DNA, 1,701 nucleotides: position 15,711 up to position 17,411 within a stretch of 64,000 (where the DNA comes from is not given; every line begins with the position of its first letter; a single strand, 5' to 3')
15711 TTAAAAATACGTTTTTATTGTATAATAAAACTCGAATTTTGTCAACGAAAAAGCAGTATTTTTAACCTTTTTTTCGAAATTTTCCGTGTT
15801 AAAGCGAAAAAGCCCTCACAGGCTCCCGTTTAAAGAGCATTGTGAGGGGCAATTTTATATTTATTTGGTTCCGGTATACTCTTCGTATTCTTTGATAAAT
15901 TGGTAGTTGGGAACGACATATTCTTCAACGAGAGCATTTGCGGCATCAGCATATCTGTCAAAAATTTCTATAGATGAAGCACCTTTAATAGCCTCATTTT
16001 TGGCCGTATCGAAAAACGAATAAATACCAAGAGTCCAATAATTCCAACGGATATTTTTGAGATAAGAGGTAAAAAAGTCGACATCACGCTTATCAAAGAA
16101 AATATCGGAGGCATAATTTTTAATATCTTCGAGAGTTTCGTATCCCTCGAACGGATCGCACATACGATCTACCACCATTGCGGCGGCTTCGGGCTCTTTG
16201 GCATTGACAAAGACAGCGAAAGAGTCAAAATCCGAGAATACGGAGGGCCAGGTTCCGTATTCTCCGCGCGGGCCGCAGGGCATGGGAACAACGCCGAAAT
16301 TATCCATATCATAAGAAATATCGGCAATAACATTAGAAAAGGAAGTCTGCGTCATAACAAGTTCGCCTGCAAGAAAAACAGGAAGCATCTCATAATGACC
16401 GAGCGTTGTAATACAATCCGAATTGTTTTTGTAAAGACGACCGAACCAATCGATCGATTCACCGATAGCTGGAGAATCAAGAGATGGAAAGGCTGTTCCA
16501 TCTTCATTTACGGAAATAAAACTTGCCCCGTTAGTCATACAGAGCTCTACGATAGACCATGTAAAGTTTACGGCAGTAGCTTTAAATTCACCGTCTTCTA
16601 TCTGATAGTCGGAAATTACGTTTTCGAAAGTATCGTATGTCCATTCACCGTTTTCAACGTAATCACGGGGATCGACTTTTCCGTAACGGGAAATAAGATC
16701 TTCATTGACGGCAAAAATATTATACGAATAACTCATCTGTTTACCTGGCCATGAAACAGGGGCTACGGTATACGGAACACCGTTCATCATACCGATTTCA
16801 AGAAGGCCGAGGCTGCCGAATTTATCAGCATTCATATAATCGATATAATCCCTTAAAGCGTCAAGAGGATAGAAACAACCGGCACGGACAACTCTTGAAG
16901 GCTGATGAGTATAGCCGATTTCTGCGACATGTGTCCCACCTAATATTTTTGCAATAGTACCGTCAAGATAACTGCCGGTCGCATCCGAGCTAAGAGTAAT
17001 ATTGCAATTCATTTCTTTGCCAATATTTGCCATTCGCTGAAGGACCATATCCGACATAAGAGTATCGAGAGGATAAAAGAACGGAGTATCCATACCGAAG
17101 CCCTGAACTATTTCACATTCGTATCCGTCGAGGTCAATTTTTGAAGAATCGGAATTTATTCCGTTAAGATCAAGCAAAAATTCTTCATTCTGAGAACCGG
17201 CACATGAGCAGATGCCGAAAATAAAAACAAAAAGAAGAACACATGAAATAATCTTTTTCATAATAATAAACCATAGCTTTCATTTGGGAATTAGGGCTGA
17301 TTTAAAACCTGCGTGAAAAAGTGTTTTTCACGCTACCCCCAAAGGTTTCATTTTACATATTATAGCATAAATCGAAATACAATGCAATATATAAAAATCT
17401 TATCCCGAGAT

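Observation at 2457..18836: Array of seven paralogous ~460-aa lipoproteins (SBP-like) with no cognate permeases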

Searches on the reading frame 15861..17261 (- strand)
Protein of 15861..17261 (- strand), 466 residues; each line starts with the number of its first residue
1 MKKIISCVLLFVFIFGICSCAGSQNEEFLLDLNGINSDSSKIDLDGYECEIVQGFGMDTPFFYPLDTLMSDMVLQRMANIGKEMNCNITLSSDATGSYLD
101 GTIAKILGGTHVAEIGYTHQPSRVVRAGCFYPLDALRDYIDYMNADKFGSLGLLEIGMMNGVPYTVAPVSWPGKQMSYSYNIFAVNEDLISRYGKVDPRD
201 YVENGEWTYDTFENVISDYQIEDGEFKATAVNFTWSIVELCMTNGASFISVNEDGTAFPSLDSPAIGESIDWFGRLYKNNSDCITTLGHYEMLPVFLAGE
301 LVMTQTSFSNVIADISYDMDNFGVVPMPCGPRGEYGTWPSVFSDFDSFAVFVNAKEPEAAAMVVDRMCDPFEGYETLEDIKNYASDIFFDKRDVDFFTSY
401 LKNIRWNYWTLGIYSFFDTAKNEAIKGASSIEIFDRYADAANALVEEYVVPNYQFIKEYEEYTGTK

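Call 3: search_protein_families(library=pfam, proteins=[window:15861-17261:-], max_evalue=1)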
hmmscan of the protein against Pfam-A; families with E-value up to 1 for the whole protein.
window:15861-17261:- (466 aa): 1 family
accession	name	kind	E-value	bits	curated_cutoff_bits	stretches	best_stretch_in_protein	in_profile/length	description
PF13416.11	SBP_bac_8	-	4.4e-10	40.2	27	1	114-362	43-237/279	Bacterial extracellular solute-binding protein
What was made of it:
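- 15861..17261 (-): Copy 6, 466 aa; the copy that was modelled. SBP_bac_8 at 40.2 bits (call 3).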

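Call 4: search_protein_families(library=ncbifam, proteins=[window:15861-17261:-], max_evalue=1)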
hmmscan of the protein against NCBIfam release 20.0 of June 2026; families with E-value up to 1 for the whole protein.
window:15861-17261:- (466 aa): 0 families

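Call 9: find_homologous_proteins(query=window:15861-17261:-, max_evalue=0.001)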
Query window:15861-17261:- (466 aa): 41 proteins with E <= 0.001 among 4551 candidates.
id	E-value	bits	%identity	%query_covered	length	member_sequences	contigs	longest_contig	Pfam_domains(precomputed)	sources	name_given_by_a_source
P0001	0.0e+0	1079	100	100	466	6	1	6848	PF13416.12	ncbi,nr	ncbi:MAG: extracellular solute-binding protein [Clostridia bacterium]|nr:extracellular solute-bindin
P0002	5.3e-245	832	75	99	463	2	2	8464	PF13416.12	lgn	-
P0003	2.7e-230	783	70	99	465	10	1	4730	-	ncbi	-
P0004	4.0e-223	760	68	99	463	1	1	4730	-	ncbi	-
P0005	1.7e-213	728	65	99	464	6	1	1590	-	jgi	jgi:hypothetical protein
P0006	1.9e-212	724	65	99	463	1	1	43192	PF13416.12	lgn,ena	-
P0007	2.8e-195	668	60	98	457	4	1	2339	-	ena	-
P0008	2.5e-193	661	60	99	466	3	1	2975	-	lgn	-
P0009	1.3e-180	619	57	96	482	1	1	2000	PF13416.12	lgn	-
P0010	9.7e-179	613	58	99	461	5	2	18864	-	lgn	-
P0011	1.2e-174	600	56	99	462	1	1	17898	-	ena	-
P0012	6.8e-168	577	54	99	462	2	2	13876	PF13416.12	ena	-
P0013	6.5e-164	564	52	99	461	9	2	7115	-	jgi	-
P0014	2.9e-163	562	52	99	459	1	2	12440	-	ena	-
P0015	4.4e-162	558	51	99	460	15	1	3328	-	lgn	-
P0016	5.6e-161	555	51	99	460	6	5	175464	-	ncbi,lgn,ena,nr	ncbi:MAG: hypothetical protein IJL30_09640 [Clostridia bacterium]|nr:hypothetical protein [Clostridi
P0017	5.4e-160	551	53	94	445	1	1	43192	PF01547.31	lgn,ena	-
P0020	7.7e-149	515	48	99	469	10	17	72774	-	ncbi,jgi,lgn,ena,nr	ncbi:MAG: hypothetical protein E7477_04880 [Ruminococcaceae bacterium]|nr:hypothetical protein [Osci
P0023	6.1e-143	495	47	100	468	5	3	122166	-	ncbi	-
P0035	6.6e-117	409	44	99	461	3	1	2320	PF13416.12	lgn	-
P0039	8.4e-43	165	30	99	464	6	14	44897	-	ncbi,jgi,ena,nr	ncbi:MAG: hypothetical protein E7477_05770 [Ruminococcaceae bacterium]|nr:hypothetical protein [Osci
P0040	3.7e-42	163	28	98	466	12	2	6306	PF13416.12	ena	-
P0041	4.9e-36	143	28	86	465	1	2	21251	-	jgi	-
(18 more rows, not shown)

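Call 11: find_encoding_contigs(protein=P0016, flank=10000, max_places=3)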
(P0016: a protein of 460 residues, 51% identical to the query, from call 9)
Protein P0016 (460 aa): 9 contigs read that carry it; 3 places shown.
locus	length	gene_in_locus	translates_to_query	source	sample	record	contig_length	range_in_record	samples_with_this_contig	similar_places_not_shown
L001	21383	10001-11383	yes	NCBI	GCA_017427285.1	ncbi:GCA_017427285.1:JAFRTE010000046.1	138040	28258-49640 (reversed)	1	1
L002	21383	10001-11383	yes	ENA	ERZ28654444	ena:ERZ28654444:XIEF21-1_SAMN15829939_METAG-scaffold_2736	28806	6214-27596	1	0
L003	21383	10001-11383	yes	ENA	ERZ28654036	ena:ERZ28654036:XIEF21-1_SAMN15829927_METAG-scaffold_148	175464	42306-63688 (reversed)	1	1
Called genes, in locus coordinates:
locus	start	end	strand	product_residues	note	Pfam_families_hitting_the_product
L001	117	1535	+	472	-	-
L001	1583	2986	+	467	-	-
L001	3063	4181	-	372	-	PF04389:Peptidase_M28, PF01546:Peptidase_M20, PF07687:M20_dimer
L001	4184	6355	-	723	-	PF16875:Glyco_hydro_36N, PF02065:Melibiase, PF02638:GHL10, PF16874:Glyco_hydro_36C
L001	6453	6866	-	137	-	-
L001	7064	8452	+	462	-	-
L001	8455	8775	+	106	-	PF12643:MazG-like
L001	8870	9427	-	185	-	PF13302:Acetyltransf_3, PF00583:Acetyltransf_1, PF13508:Acetyltransf_7 (weak)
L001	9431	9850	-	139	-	-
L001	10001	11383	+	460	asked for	-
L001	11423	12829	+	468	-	-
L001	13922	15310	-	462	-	PF13416:SBP_bac_8 (weak)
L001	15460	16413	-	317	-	-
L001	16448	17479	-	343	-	PF00389:2-Hacid_dh, PF02826:2-Hacid_dh_C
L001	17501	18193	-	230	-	PF00702:Hydrolase, PF13419:HAD_2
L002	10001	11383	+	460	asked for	-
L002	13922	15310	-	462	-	PF13416:SBP_bac_8 (weak)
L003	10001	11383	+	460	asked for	-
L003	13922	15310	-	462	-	PF13416:SBP_bac_8 (weak)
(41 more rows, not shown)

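Call 12: find_encoding_contigs(protein=P0023, flank=10000, max_places=3)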
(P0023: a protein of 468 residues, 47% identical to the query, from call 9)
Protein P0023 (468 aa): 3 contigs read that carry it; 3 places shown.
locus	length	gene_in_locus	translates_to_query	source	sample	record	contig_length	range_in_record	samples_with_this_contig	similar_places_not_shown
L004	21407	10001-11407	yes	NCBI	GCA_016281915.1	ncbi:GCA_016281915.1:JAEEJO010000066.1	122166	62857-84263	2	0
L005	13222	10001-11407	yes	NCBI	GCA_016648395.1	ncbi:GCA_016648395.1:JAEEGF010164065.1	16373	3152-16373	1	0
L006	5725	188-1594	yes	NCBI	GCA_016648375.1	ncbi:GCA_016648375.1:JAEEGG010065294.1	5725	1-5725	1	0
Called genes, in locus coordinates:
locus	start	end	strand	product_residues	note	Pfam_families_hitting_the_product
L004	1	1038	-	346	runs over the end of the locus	PF01208:URO-D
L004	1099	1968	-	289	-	PF00132:Hexapep (faint)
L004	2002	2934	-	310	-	PF00291:PALP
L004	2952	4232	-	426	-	PF01053:Cys_Met_Meta_PP, PF00155:Aminotran_1_2, PF00266:Aminotran_5 (weak), PF01041:DegT_DnrJ_EryC1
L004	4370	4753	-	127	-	PF01592:NifU_N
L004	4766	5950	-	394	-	PF00266:Aminotran_5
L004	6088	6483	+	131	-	PF02082:Rrf2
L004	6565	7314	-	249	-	PF09997:DUF2238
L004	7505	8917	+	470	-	PF13416:SBP_bac_8 (weak)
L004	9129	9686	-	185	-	PF13302:Acetyltransf_3, PF00583:Acetyltransf_1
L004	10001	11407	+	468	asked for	-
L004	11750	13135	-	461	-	PF01547:SBP_bac_1, PF13416:SBP_bac_8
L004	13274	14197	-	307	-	-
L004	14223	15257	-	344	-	PF00389:2-Hacid_dh, PF02826:2-Hacid_dh_C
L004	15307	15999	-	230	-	PF00702:Hydrolase, PF13419:HAD_2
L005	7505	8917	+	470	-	PF13416:SBP_bac_8 (weak)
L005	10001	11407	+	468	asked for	-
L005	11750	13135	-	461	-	PF01547:SBP_bac_1, PF13416:SBP_bac_8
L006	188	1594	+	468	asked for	-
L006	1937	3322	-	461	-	PF01547:SBP_bac_1, PF13416:SBP_bac_8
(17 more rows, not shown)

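Call 13: find_encoding_contigs(protein=P0039, flank=10000, max_places=3)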
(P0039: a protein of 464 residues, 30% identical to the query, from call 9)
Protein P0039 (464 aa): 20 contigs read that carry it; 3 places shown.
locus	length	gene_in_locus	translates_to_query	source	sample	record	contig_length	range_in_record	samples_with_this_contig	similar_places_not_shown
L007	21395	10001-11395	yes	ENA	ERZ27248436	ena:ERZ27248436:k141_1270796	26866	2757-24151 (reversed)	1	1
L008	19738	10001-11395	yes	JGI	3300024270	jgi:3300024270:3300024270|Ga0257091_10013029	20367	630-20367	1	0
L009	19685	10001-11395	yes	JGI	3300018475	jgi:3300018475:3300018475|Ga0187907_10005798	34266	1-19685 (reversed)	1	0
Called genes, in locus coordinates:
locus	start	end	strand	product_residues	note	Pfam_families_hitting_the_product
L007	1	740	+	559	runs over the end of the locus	PF16126:DUF4838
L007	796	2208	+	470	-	-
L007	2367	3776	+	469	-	PF01547:SBP_bac_1, PF13416:SBP_bac_8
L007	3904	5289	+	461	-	-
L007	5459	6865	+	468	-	PF01547:SBP_bac_1 (weak)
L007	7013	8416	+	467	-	PF01547:SBP_bac_1 (weak), PF13416:SBP_bac_8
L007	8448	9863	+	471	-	-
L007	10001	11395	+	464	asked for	-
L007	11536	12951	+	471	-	-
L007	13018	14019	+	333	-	PF01208:URO-D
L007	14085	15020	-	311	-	PF16800:Endopep_inhib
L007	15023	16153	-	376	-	PF01702:TGT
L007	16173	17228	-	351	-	PF06224:AlkZ-like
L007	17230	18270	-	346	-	PF02547:Queuosine_synth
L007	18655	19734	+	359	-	PF01118:Semialdhyde_dh, PF02774:Semialdhyde_dhC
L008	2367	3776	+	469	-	PF01547:SBP_bac_1, PF13416:SBP_bac_8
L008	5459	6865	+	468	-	PF01547:SBP_bac_1 (weak)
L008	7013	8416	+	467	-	PF01547:SBP_bac_1 (weak), PF13416:SBP_bac_8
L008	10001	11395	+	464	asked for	-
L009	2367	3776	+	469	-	PF01547:SBP_bac_1, PF13416:SBP_bac_8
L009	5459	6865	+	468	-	PF01547:SBP_bac_1 (weak)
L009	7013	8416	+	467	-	PF01547:SBP_bac_1 (weak), PF13416:SBP_bac_8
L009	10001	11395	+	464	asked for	-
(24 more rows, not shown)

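Call 14: find_encoding_contigs(protein=P0020, flank=10000, max_places=2)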
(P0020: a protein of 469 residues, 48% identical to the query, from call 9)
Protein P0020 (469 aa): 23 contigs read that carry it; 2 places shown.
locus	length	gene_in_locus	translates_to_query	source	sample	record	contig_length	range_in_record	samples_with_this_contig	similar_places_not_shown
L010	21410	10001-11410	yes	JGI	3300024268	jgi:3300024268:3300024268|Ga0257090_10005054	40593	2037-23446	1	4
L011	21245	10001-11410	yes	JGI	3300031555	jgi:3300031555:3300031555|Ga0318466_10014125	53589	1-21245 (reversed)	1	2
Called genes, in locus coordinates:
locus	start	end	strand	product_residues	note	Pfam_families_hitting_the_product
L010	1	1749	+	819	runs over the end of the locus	PF02687:FtsX (faint), PF12704:MacB_PCD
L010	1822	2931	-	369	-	PF18998:Flg_new_2, PF09479:Flg_new, PF02368:Big_2, PF26918:Ig_Eae (weak)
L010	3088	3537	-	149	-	PF13240:Zn_Ribbon_1, PF13248:Zn_ribbon_3 (faint), PF09685:MamF_MmsF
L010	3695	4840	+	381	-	PF01208:URO-D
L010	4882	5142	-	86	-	-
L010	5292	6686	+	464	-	-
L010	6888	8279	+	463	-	PF13416:SBP_bac_8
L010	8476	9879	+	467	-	-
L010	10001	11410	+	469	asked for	-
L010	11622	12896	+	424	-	-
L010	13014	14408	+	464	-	-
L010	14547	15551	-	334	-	PF00704:Glyco_hydro_18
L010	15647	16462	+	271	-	PF01261:AP_endonuc_2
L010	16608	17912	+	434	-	PF04055:Radical_SAM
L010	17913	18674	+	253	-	PF13566:DUF4130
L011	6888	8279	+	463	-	PF13416:SBP_bac_8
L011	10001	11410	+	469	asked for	-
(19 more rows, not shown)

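Call 15: find_encoding_contigs(protein=P0041, flank=10000, max_places=2)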
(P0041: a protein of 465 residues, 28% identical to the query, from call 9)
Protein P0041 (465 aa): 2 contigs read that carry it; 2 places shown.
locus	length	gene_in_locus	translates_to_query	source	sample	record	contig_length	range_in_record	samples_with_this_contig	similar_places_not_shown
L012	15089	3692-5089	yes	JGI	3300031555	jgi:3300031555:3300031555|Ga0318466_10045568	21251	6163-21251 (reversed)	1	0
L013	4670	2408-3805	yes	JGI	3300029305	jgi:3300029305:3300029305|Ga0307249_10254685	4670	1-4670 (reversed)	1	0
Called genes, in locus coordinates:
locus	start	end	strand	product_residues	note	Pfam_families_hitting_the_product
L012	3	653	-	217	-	?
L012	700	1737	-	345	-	PF06452:CBM9_1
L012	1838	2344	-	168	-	PF00583:Acetyltransf_1, PF13508:Acetyltransf_7 (weak)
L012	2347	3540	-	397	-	PF05887:Trypan_PARP (weak), PF02557:VanY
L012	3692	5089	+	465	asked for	-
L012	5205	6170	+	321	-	PF03547:Mem_trans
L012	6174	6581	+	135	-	PF02367:TsaE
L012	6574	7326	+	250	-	PF00814:TsaD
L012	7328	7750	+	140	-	PF02502:LacAB_rpiB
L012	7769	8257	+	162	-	-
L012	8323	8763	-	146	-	PF00692:dUTPase, PF22769:DCD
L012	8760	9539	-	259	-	PF00149:Metallophos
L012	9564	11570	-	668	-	PF01136:Peptidase_U32, PF12392:DUF3656, PF01136:Peptidase_U32 (weak)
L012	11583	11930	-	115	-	PF05164:ZapA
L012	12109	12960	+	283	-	PF02673:BacA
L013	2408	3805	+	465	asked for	-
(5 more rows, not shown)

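Call 24: find_encoding_contigs(protein=P0001, flank=10000, max_places=3)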
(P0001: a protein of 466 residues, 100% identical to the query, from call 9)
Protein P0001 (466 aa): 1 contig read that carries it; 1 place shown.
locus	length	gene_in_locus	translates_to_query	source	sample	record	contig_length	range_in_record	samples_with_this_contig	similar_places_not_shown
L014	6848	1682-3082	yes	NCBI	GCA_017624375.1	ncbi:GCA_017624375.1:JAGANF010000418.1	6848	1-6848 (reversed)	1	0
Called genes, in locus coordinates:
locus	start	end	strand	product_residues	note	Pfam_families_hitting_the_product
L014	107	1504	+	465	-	-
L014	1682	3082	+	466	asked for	PF13416:SBP_bac_8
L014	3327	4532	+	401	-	PF02608:Bmp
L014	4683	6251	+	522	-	PF13476:AAA_23, PF00005:ABC_tran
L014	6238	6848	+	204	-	PF02653:BPD_transp_2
